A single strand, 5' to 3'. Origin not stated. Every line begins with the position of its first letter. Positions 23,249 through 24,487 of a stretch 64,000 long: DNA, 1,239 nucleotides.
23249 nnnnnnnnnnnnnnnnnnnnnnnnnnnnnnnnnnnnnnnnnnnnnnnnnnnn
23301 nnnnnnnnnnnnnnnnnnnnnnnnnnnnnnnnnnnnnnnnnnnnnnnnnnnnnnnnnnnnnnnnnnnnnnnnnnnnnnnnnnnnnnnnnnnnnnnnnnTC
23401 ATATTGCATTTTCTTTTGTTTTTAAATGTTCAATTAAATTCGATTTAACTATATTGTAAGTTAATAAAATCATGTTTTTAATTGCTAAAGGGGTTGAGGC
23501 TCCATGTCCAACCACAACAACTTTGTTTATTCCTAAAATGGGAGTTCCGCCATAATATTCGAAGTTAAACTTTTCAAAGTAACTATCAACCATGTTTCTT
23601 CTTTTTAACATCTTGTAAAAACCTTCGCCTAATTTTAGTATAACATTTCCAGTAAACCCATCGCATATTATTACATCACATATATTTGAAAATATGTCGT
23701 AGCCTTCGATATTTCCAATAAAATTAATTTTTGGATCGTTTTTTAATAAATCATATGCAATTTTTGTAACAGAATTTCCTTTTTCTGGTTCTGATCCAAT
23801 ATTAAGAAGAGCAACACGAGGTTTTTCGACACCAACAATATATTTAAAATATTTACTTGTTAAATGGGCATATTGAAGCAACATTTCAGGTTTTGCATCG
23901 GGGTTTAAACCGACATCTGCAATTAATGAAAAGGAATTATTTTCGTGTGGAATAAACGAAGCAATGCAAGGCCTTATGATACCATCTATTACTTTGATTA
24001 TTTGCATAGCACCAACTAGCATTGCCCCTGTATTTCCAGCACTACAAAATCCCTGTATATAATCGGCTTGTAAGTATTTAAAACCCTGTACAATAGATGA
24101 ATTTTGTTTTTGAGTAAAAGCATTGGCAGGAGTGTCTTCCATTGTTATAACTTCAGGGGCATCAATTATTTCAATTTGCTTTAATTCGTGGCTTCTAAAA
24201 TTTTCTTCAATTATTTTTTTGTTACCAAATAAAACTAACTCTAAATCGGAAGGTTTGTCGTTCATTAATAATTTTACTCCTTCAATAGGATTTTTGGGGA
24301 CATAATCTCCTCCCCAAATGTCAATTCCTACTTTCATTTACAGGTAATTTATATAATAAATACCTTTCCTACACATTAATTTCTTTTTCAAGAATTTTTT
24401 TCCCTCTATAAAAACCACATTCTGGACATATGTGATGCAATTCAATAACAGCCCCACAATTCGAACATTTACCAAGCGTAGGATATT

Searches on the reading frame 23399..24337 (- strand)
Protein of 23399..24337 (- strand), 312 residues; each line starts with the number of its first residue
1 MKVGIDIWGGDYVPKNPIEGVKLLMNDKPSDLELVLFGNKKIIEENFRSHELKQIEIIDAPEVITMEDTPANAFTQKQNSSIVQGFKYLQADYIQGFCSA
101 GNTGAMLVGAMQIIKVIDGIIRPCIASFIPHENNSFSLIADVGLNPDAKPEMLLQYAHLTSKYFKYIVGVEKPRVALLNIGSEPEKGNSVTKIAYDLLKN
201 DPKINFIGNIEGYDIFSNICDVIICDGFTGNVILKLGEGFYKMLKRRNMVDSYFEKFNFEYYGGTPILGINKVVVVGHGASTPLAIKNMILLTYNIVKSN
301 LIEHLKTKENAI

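Call 45: search_protein_families(library=pfam, proteins=[window:23399-24337:-], max_evalue=0.001)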
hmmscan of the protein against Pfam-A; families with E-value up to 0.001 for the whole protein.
window:23399-24337:- (312 aa): 1 family
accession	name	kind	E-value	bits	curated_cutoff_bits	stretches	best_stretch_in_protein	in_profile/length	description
PF02504.20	FA_synthesis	-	1.2e-80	271.5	29.1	2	1-245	1-246/324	Fatty acid synthesis protein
